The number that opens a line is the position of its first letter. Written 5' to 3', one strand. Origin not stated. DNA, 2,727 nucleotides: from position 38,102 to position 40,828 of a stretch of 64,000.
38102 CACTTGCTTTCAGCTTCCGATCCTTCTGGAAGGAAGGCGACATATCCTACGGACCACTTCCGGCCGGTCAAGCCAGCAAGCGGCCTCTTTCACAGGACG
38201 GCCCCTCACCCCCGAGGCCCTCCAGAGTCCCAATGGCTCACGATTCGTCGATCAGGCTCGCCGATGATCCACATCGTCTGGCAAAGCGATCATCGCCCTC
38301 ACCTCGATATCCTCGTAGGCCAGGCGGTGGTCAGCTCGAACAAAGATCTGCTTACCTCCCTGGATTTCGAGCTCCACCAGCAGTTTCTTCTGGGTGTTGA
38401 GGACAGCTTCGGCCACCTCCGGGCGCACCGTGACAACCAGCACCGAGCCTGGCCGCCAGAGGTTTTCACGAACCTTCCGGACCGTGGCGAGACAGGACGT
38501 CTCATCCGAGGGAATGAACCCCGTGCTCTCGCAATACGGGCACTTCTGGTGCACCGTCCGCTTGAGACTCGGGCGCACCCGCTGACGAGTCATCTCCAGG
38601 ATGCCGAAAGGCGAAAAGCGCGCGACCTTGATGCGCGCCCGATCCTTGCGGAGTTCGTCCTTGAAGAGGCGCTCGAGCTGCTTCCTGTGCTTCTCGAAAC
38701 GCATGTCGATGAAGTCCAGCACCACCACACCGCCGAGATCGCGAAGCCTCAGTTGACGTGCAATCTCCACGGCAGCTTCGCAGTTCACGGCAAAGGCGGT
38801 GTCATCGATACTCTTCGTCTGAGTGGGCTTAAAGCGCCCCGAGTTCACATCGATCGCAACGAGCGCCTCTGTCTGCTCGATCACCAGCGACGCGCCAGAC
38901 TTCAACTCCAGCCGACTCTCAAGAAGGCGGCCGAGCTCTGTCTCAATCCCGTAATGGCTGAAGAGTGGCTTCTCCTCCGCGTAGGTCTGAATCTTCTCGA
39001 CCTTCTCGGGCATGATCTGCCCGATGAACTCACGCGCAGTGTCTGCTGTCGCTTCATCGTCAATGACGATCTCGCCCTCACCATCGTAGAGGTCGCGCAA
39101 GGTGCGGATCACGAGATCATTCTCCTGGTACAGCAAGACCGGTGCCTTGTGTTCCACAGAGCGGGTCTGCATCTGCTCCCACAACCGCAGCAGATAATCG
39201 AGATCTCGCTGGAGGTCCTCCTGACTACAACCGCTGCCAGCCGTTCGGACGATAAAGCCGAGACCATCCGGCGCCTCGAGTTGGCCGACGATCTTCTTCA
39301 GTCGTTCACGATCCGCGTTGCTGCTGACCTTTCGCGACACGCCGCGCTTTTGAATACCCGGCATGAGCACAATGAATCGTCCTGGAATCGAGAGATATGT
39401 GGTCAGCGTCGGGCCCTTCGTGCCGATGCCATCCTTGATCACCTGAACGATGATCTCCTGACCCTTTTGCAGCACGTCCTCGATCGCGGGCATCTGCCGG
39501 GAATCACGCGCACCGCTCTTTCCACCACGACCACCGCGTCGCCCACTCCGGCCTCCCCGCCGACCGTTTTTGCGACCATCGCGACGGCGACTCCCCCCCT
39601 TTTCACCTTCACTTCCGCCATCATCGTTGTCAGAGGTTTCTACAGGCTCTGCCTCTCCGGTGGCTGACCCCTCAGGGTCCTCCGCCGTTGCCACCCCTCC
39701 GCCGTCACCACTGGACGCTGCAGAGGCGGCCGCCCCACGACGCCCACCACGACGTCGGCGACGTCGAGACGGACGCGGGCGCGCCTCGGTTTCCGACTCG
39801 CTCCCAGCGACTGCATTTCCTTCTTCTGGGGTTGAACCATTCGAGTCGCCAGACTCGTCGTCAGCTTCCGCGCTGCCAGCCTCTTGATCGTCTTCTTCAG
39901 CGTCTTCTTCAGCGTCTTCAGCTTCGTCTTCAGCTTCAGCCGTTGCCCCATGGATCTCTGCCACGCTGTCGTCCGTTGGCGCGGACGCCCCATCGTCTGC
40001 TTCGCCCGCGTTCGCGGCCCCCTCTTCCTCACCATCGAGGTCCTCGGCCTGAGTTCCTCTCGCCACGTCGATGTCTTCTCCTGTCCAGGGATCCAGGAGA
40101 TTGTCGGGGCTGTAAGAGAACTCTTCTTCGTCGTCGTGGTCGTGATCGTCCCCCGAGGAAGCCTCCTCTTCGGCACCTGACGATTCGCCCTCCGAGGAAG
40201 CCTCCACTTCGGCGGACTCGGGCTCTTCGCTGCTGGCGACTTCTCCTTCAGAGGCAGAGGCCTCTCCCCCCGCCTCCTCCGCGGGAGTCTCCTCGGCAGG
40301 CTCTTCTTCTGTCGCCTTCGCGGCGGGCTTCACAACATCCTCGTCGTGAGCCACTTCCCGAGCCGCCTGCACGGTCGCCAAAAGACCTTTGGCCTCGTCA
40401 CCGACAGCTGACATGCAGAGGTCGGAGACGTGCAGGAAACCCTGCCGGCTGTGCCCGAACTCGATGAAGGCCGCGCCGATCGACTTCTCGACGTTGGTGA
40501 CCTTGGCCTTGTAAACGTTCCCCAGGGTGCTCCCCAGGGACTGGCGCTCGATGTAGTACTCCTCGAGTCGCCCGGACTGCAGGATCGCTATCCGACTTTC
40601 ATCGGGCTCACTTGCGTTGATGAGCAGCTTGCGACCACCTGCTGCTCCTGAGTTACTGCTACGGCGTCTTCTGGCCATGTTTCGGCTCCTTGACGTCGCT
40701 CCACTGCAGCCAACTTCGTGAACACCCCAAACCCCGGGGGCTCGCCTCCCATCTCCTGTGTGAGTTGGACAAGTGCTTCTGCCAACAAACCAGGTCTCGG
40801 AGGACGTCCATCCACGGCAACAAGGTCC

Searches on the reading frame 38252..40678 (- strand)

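Call 69: search_protein_families(library=pfam, proteins=[window:38252-40678:-], max_evalue=0.001)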
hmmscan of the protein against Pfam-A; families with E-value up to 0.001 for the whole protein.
window:38252-40678:- (808 aa): 3 families
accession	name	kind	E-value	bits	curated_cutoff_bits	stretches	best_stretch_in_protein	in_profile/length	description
PF10150.14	RNase_E_G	-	4.3e-97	325.2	25.5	1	430-701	1-270/270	Ribonuclease E/G family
PF20833.2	RNase_E_G_Thio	-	4.2e-10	40.1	26.8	1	712-794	1-84/86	RNase E/G, Thioredoxin-like domain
PF00575.29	S1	-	4.2e-07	30.7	22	1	53-96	5-46/74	S1 RNA binding domain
